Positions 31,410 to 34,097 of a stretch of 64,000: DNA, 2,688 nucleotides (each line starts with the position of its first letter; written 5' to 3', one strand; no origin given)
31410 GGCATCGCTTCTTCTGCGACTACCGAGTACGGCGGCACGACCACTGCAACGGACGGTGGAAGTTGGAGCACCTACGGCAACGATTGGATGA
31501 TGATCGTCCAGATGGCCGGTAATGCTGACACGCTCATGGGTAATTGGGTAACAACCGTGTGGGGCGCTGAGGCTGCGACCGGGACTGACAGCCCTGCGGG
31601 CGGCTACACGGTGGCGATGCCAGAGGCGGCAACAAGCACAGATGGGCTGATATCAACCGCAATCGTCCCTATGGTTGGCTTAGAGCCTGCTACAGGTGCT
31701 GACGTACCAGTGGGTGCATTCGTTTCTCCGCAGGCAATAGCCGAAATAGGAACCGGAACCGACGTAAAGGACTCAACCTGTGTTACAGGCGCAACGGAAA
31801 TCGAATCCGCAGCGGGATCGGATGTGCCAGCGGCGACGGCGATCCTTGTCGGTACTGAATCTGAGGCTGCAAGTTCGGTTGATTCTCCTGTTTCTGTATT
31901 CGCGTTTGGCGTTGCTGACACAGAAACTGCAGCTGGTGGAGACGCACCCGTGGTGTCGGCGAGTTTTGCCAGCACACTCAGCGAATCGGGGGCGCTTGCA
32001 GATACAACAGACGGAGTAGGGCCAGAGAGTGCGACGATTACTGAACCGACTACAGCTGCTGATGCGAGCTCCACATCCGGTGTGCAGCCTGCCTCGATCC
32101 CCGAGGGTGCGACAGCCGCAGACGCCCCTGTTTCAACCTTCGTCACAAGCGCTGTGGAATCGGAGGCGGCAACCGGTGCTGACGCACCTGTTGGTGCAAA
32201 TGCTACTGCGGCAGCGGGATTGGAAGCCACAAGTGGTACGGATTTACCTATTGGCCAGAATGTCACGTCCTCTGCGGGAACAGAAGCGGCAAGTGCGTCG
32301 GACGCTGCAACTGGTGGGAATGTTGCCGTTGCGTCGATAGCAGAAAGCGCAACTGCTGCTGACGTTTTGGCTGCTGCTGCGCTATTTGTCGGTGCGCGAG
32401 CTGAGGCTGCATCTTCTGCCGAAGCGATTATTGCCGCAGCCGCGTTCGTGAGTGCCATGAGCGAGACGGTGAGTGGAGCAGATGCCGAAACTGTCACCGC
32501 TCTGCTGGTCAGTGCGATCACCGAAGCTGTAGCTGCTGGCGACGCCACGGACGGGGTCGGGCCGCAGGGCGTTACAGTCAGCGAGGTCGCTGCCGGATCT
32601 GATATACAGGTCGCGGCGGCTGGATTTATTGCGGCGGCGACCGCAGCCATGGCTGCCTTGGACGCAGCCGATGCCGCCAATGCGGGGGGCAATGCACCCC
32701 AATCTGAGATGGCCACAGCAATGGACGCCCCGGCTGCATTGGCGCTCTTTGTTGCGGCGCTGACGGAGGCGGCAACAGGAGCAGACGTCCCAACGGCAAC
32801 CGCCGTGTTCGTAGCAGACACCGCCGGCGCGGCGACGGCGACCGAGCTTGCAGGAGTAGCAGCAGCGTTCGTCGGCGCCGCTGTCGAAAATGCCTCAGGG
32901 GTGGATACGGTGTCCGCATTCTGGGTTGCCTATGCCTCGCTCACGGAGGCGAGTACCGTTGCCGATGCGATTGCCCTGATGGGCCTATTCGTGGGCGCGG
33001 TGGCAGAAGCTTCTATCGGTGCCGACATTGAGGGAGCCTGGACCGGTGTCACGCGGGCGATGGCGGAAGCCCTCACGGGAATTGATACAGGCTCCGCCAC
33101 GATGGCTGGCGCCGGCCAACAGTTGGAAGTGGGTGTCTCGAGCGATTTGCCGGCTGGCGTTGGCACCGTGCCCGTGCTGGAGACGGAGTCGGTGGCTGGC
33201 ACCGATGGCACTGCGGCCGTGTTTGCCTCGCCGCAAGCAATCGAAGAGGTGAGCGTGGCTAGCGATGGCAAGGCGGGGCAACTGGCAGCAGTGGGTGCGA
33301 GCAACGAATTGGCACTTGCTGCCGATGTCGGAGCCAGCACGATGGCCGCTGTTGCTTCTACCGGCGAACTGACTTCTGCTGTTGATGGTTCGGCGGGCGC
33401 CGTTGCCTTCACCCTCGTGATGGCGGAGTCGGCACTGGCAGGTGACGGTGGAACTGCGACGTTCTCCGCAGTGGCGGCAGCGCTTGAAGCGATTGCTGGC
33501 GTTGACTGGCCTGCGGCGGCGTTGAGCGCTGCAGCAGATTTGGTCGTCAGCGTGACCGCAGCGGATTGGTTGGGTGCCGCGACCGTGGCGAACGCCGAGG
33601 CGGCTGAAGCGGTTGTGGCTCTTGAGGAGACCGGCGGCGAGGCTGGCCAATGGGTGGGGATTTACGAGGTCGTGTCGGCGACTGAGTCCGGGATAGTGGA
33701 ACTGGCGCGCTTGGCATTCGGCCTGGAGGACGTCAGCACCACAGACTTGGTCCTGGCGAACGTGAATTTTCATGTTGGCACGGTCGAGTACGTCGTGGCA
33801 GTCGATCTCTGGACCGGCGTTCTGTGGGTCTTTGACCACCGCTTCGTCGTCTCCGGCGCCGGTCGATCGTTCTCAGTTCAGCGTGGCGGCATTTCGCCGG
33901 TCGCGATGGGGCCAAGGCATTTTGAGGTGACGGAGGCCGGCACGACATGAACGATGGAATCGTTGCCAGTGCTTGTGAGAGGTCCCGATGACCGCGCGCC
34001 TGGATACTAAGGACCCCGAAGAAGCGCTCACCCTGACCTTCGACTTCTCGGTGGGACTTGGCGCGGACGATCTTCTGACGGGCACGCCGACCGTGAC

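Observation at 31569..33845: About 38 back-to-back 20-residue repeats with an invariant E-x5-D register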

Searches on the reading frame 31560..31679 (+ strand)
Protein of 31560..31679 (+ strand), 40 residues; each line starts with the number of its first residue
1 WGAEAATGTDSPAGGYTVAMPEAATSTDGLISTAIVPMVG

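Call 29: search_protein_representatives(alignment_id=A2)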
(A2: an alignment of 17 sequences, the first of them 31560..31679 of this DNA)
Query: 17 sequences, 40 profile positions. Proteins with E-value up to 0.001 (for the whole library): 159; up to 1e-10: 27; up to 1e-30: 3. The best 150 are listed.
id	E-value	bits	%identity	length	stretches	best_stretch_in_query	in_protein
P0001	1.7e-119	404.8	-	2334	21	2-40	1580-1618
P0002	4.2e-72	253.6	-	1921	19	2-39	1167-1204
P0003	4.8e-39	148.0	-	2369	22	1-38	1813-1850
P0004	5.8e-26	106.3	-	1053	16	1-35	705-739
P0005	3.7e-24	100.5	-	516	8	1-39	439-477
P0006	2.3e-21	91.6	-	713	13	1-32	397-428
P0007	4.5e-21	90.6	-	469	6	1-38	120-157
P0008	2.6e-18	81.8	-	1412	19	1-38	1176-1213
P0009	2.6e-16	75.4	-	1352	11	3-40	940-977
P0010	2.6e-16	75.4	-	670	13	1-38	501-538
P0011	4.4e-16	74.7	-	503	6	1-37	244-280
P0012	7.8e-16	73.9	-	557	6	1-39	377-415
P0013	5.1e-15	71.3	-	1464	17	1-30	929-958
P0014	6.1e-15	71.1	-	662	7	1-29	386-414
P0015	6.1e-15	71.1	-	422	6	1-40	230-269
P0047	6.0e-08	48.7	-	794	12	1-39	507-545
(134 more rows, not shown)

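Call 32: search_protein_families(library=pfam, proteins=[P0003, P0004, P0005, P0006, P0007, P0008, P0011, P0015, P0047, P0009], max_evalue=0.1)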
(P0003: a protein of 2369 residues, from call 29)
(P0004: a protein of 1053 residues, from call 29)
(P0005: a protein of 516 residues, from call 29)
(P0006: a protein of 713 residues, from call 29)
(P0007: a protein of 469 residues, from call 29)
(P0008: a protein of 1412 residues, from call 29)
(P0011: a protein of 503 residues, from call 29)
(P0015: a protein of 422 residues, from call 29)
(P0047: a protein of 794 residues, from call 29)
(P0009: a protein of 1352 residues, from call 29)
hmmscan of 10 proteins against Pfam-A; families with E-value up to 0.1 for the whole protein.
P0003 (2369 aa): 1 family
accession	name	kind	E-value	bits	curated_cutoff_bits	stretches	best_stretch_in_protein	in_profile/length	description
PF19532.5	Ig_TMEM131L_2nd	-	0.082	13.3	27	0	156-200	103-146/156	Transmembrane protein 131-like, second Ig-like domain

P0004 (1053 aa): 0 families

P0005 (516 aa): 0 families

P0006 (713 aa): 0 families

P0007 (469 aa): 0 families

P0008 (1412 aa): 0 families

P0011 (503 aa): 0 families

P0015 (422 aa): 0 families

P0047 (794 aa): 1 family
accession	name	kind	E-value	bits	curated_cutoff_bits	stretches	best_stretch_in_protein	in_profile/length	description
PF13927.12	Ig_3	-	4.3e-08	34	30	1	232-305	1-77/78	Immunoglobulin domain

P0009 (1352 aa): 0 families

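Call 33: search_protein_families(library=phrogs, proteins=[P0003, P0004, P0005, P0006, P0007, P0008, P0011, P0015, P0047, P0009], max_evalue=0.01)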
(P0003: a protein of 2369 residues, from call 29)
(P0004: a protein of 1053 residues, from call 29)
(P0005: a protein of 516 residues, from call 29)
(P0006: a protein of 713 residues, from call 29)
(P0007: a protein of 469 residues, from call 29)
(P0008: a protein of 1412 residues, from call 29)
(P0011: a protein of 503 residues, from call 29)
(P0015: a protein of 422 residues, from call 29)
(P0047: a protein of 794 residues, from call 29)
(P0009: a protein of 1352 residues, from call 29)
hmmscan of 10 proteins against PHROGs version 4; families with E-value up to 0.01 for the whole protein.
P0003 (2369 aa): 0 families

P0004 (1053 aa): 0 families

P0005 (516 aa): 0 families

P0006 (713 aa): 0 families

P0007 (469 aa): 0 families

P0008 (1412 aa): 0 families

P0011 (503 aa): 0 families

P0015 (422 aa): 0 families

P0047 (794 aa): 2 families
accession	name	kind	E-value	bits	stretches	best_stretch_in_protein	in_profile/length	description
phrog_3995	-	tail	4.9e-13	50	1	225-318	204-286/294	tail protein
phrog_4069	-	head and packaging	1.2e-07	32.8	1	236-312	36-108/116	Hoc-like head decoration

P0009 (1352 aa): 0 families

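Call 106: search_protein_families(library=ncbifam, proteins=[P0047, P0005], max_evalue=0.1)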
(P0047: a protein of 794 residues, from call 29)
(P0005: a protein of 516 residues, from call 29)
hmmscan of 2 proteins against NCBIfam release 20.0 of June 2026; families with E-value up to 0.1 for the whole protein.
P0047 (794 aa): 2 families
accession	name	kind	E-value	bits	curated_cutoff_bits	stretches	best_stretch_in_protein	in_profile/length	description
NF033609.2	MSCRAMM_ClfA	exception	8.8e-06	23.7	1150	1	370-578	593-791/934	MSCRAMM family adhesin clumping factor ClfA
NF012181.0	MSCRAMM_SdrD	exception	0.03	11.7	2500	1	371-559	1124-1310/1379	MSCRAMM family adhesin SdrD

P0005 (516 aa): 1 family
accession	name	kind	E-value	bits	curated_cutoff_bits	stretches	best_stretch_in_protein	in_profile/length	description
TIGR00805.1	oat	subfamily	0.036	12.1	280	1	103-180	72-149/639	OAT family organic anion transporter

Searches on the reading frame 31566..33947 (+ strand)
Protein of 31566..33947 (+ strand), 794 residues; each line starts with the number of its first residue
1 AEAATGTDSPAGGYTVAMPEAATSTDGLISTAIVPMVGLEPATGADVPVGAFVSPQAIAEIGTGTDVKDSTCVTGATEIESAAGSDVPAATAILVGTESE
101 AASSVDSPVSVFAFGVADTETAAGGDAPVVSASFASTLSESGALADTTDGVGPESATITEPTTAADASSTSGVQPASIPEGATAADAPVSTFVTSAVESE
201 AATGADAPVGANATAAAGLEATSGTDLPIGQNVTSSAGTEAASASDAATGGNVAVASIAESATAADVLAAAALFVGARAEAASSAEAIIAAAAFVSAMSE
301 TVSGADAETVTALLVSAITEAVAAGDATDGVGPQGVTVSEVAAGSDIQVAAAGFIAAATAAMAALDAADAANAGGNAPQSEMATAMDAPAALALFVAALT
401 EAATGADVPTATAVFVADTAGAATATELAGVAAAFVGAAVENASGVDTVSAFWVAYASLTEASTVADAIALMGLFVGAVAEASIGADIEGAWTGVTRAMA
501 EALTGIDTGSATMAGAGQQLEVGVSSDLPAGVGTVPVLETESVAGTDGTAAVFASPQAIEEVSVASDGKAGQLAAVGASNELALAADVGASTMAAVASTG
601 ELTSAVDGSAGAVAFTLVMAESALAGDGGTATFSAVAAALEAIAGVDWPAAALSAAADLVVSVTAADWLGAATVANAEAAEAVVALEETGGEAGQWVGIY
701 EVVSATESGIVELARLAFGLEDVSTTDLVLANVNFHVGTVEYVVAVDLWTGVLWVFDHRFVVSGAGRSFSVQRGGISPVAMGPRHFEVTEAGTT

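Call 16: search_solved_structures(query=window:31566-33947:+, max_evalue=10)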
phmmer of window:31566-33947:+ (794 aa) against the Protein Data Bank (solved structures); distinct sequences matched with E-value up to 10: 0.

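Call 17: search_protein_families(library=pfam, proteins=[window:31566-33947:+], max_evalue=10)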
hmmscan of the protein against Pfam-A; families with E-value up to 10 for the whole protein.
window:31566-33947:+ (794 aa): 0 families

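Call 20: find_related_loci(query=window:31566-33947:+, collection=viral_contigs, flank=10000)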
Query window:31566-33947:+ (794 aa) in viral_contigs; peptide patterns used: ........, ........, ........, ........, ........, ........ (x = any residue, [..] = any of these).
7 stretches matched a pattern, but none encodes a relative of the query by tblastn (E <= 1e-3).

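Call 21: find_related_loci(query=window:31566-33947:+, collection=genome_contigs, flank=10000)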
Query window:31566-33947:+ (794 aa) in genome_contigs; peptide patterns used: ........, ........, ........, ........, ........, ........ (x = any residue, [..] = any of these).
106 stretches matched a pattern, but none encodes a relative of the query by tblastn (E <= 1e-3).

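Call 106: search_protein_families(library=ncbifam, proteins=[window:31566-33947:+], max_evalue=0.1)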
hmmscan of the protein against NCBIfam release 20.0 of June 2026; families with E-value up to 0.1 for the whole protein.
window:31566-33947:+ (794 aa): 0 families

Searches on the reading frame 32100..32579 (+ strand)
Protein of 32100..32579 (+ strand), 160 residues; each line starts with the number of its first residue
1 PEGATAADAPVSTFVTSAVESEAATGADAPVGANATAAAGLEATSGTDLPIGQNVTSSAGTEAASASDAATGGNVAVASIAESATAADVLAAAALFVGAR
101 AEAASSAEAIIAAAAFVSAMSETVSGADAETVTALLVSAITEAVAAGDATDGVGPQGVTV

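Call 51: predict_structure(alignment_id=A4)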
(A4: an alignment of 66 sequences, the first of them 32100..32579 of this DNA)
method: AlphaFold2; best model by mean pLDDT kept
length: 160 residues; sequences in the alignment: 66
mean_pLDDT: 75.5   pTM: 0.67
mean pLDDT of the five models: 75.5, 70.4, 59.9, 57.6, 51.7
residues with pLDDT >= 90: 0; 70-90: 127; 50-70: 33; < 50: 0
segments of 3 or more residues with pLDDT < 50: none
pLDDT, mean of each block of 10 residues (from residue 1): 78 80 75 73 71 76 71 82 77 84 74 82 72 76 72 65
secondary structure, 60 per line:
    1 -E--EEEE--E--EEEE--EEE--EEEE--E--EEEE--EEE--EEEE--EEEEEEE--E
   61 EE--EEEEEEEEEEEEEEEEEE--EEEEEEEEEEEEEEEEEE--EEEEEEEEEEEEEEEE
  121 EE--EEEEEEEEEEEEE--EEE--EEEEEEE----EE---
elements in order: E5-8 E14-17 E20-22 E25-28 E34-37 E40-42 E45-48 E51-57 E60-62 E65-82 E85-102 E105-122 E125-137 E140-142 E145-151

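Call 56: fold_search(model_id=the predicted structure, library=pdb)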
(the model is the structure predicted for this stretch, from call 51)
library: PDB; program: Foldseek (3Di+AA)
matches with E <= 10: 217; with E <= 0.001: 0
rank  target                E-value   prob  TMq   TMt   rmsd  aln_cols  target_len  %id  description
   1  6n2c_A                6.3e-02  0.16  0.21  0.11  13.5       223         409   10  The Crystal Structure of Caldicellulosiruptor hydrothermalis Tapirin C-terminal domain (released 2018-12-19)
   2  6n2c_B                1.3e-01  0.09  0.18  0.10  13.4       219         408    9  The Crystal Structure of Caldicellulosiruptor hydrothermalis Tapirin C-terminal domain (released 2018-12-19)
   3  4ihg_D                1.4e-01  0.06  0.14  0.10  13.3       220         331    8  Chasing Acyl Carrier Protein Through a Catalytic Cycle of Lipid A Production (released 2013-11-13)
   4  2v0h                  1.8e-01  0.08  0.16  0.10  13.2       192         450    6  Characterization of Substrate Binding and Catalysis of the Potential Antibacterial Target N-acetylglucosamine-1-phosphat (released 2008-01-15)
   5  6n2b_A                2.1e-01  0.28  0.33  0.19  10.8       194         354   11  The Crystal Structure of Caldicellulosiruptor kristjanssonii Tapirin C-terminal domain (released 2018-12-19)
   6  2v0j                  2.6e-01  0.07  0.16  0.10  12.6       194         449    7  Characterization of Substrate Binding and Catalysis of the Potential Antibacterial Target N-acetylglucosamine-1-phosphat (released 2008-01-15)
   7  6ued                  2.6e-01  0.06  0.16  0.12  12.6       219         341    9  Apo Pseudomonas aeruginosa LpxD Structure (released 2019-11-13)
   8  8enq_A                3.2e-01  0.03  0.10  0.13  14.6       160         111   11  E. coli CsgA fibril (218-pixel box size) (released 2023-10-04)
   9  4aaw                  3.4e-01  0.04  0.14  0.09  12.9       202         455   11  S.pneumoniae GlmU in complex with an antibacterial inhibitor (released 2012-02-15)
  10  4ihh_F                3.6e-01  0.06  0.17  0.12  12.5       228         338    9  Chasing Acyl Carrier Protein Through a Catalytic Cycle of Lipid A Production (released 2013-11-13)
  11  4e79_B                3.8e-01  0.04  0.14  0.10  12.5       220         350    5  Structure of LpxD from Acinetobacter baumannii at 2.66A resolution (P4322 form) (released 2013-01-16)
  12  3ult_A                4.0e-01  0.03  0.13  0.15  12.1       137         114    9  Crystal structure of an ice-binding protein from the perennial ryegrass, Lolium perenne (released 2012-02-15)
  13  9dqf                  4.2e-01  0.05  0.15  0.09  12.7       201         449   13  Crystal structure of bifunctional GlmU from Staphylococcus aureus NCTC 8325 complexed with acetyl CoA and citrate (released 2025-05-14)
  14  4ihg_E                4.4e-01  0.06  0.17  0.12  12.3       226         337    9  Chasing Acyl Carrier Protein Through a Catalytic Cycle of Lipid A Production (released 2013-11-13)
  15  4ihh_A                4.4e-01  0.06  0.16  0.11  12.6       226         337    9  Chasing Acyl Carrier Protein Through a Catalytic Cycle of Lipid A Production (released 2013-11-13)
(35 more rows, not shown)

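Call 67: fold_search(model_id=the predicted structure, library=viral)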
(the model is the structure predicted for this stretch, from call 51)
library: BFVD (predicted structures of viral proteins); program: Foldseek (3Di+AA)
matches with E <= 10: 348; with E <= 0.001: 1
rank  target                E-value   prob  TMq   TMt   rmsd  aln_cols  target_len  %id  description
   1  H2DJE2                6.4e-04  1.00  0.37  0.31   9.4       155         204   19  ORF71 (Fragment) [Equid alphaherpesvirus 1]
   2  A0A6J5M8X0            6.6e-03  1.00  0.57  0.35   4.8       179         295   13  Uncharacterized protein [uncultured Caudovirales phage]
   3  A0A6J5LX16            1.3e-02  0.30  0.22  0.09  12.1       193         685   14  Uncharacterized protein [uncultured Caudovirales phage]
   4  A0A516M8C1            2.7e-02  0.30  0.28  0.14  13.1       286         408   11  (no name in the UniProt tables at hand)
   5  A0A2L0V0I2            3.2e-02  0.57  0.34  0.06  12.5       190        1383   12  Autotransporter adhesin [Agrobacterium phage Atu_ph07]
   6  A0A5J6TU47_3          3.6e-02  0.14  0.21  0.06  12.4       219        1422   17  (no name in the UniProt tables at hand)
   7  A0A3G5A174            4.2e-02  0.05  0.13  0.12  20.7       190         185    9  Uncharacterized protein [Harvfovirus sp.]
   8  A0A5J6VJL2            5.2e-02  0.08  0.16  0.10  15.0       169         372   13  Uncharacterized protein [Megaviridae environmental sample]
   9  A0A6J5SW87            6.5e-02  0.92  0.42  0.26  13.1       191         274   16  Uncharacterized protein [uncultured Caudovirales phage]
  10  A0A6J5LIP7            6.5e-02  0.60  0.35  0.27  10.5       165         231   10  Uncharacterized protein [uncultured Caudovirales phage]
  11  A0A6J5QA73            6.5e-02  0.60  0.32  0.14  11.6       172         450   12  Glycine-rich domain-containing protein [uncultured Caudovirales phage]
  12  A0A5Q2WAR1            8.0e-02  0.69  0.33  0.13  11.4       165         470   13  (no name in the UniProt tables at hand)
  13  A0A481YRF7            1.0e-01  0.47  0.34  0.33   8.3       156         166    8  Uncharacterized protein [Marseillevirus LCMAC101]
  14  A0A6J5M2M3            1.0e-01  0.28  0.31  0.21  12.2       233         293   12  Uncharacterized protein [uncultured Caudovirales phage]
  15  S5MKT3                1.3e-01  0.47  0.37  0.19   9.7       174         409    5  LEF-7 [Choristoneura rosaceana nucleopolyhedrovirus]
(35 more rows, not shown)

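Call 111: search_solved_structures(query=A4, max_evalue=1)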
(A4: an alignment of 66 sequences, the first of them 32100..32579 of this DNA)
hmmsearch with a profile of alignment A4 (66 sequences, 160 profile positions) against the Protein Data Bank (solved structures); distinct sequences matched with E-value up to 1: 0.
